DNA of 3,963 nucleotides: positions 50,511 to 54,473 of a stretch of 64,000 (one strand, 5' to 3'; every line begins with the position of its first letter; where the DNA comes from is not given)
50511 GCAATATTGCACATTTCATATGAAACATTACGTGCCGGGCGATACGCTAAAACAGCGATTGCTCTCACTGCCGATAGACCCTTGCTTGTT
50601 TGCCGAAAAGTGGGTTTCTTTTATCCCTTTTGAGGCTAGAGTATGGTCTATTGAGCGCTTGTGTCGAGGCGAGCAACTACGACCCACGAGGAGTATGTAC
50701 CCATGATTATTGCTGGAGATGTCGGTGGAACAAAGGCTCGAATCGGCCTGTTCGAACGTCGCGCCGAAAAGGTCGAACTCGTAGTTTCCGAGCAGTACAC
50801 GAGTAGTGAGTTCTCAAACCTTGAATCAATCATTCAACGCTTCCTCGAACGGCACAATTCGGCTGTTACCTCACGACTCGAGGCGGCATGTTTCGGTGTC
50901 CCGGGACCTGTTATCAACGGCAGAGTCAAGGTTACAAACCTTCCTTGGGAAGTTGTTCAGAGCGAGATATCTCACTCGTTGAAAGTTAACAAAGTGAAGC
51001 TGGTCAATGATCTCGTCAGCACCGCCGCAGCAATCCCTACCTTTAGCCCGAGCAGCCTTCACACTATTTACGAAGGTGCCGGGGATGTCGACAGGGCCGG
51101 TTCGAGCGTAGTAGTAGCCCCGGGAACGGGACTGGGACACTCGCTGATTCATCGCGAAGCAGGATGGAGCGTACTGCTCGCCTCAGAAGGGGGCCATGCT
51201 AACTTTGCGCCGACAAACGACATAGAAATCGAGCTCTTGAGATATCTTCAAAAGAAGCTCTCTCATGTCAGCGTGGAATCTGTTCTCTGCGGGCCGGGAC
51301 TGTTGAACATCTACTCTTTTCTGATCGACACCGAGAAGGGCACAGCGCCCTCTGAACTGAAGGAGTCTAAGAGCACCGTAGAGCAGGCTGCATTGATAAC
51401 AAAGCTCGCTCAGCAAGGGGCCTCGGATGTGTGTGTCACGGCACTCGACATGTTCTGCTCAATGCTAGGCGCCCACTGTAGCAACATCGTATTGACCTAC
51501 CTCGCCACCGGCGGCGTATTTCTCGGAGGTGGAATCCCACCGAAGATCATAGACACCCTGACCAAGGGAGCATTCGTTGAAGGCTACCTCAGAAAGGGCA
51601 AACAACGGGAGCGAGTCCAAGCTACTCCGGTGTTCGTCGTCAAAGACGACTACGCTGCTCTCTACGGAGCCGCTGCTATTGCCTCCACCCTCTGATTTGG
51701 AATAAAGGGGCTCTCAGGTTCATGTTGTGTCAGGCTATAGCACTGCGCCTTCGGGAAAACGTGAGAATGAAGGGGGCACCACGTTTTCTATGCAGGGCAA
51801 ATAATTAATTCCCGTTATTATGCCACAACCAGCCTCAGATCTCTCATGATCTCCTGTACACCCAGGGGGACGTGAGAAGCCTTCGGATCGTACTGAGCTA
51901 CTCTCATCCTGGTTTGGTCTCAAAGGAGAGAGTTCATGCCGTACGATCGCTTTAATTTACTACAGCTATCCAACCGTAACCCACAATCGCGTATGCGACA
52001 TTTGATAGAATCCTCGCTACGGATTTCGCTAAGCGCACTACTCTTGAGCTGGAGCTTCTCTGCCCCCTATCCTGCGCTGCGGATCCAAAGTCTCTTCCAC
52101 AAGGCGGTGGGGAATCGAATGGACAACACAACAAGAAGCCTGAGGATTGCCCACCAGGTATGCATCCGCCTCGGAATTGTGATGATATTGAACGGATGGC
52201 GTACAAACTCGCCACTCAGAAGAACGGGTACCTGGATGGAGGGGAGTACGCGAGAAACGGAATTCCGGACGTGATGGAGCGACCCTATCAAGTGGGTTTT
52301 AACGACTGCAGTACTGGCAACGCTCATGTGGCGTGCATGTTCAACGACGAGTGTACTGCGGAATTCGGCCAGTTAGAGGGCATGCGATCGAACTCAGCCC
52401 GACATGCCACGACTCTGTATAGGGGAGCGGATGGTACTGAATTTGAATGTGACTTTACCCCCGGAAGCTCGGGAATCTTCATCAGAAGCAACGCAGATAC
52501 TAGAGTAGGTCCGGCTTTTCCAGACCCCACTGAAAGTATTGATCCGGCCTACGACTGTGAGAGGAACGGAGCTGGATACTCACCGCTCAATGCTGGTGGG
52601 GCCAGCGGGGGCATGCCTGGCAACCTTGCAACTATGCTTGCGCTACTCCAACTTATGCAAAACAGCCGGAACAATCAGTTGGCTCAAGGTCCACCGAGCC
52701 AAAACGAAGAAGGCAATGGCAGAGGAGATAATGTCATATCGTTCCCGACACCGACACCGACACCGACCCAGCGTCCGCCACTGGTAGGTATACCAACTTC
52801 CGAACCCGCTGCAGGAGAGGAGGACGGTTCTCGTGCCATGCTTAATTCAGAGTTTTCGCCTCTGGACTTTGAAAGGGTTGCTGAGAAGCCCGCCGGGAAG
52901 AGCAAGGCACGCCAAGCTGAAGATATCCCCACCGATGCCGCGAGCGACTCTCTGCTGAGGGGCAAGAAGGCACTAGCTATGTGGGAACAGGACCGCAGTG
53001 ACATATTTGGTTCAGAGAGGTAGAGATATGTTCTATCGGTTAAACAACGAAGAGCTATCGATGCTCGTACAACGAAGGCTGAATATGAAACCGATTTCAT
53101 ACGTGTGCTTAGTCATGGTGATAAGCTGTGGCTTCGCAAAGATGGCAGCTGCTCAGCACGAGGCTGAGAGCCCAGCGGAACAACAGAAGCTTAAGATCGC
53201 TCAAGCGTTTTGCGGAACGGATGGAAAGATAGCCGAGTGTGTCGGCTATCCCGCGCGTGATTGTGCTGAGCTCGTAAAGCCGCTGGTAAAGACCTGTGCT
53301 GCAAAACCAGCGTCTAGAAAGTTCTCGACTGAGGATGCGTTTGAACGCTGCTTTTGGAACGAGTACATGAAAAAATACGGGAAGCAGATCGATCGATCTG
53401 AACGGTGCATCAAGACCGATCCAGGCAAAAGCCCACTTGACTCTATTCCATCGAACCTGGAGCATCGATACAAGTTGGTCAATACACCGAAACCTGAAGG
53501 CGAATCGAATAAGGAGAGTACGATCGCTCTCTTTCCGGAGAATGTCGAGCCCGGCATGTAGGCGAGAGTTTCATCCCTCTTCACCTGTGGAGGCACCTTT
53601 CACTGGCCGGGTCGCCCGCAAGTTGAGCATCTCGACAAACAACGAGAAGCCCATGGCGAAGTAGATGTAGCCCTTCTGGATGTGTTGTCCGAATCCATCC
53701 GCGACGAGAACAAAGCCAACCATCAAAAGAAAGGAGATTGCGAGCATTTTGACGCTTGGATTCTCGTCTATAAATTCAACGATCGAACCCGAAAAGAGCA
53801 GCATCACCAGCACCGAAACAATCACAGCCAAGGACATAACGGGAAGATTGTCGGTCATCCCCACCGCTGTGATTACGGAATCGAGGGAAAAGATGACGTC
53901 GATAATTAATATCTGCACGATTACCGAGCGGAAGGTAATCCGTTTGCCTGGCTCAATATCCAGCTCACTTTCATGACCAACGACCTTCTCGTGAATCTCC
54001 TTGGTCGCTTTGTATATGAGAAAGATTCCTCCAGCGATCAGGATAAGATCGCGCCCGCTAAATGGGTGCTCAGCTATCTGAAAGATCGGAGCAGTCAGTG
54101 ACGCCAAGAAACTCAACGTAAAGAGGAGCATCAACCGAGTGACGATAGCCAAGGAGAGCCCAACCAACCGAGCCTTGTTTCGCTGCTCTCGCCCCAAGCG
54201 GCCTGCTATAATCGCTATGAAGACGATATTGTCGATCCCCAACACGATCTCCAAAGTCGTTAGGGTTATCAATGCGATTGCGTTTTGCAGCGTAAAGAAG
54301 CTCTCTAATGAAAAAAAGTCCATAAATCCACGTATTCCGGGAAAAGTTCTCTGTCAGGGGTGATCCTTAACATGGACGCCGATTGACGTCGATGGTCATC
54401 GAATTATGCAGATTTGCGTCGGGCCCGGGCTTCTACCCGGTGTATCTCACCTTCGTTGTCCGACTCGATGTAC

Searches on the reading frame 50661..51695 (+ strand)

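Call 67: search_protein_families(library=pfam, proteins=[window:50661-51695:+], max_evalue=0.001)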
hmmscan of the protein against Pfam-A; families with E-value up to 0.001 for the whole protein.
window:50661-51695:+ (344 aa): 2 families
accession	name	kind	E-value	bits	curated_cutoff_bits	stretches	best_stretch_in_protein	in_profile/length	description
PF02685.22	Glucokinase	-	2.2e-92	309.9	22.1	1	17-342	1-312/314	Glucokinase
PF00480.26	ROK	-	6.9e-05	22.9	22.9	0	19-342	4-292/294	ROK family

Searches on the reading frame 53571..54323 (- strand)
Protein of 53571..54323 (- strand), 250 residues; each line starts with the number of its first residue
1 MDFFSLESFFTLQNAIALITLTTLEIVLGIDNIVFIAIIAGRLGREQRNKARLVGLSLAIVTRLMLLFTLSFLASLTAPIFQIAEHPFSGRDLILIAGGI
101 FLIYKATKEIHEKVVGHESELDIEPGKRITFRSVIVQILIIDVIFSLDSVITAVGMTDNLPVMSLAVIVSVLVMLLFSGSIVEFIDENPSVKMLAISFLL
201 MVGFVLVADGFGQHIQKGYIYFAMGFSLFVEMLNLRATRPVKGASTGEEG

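Call 67: search_protein_families(library=pfam, proteins=[window:53571-54323:-], max_evalue=0.001)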
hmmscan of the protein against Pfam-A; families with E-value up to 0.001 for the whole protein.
window:53571-54323:- (250 aa): 1 family
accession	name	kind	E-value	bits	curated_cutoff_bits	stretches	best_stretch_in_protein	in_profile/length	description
PF03741.22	TerC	-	7.6e-47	159.8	27.8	1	20-209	2-177/178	Integral membrane protein TerC family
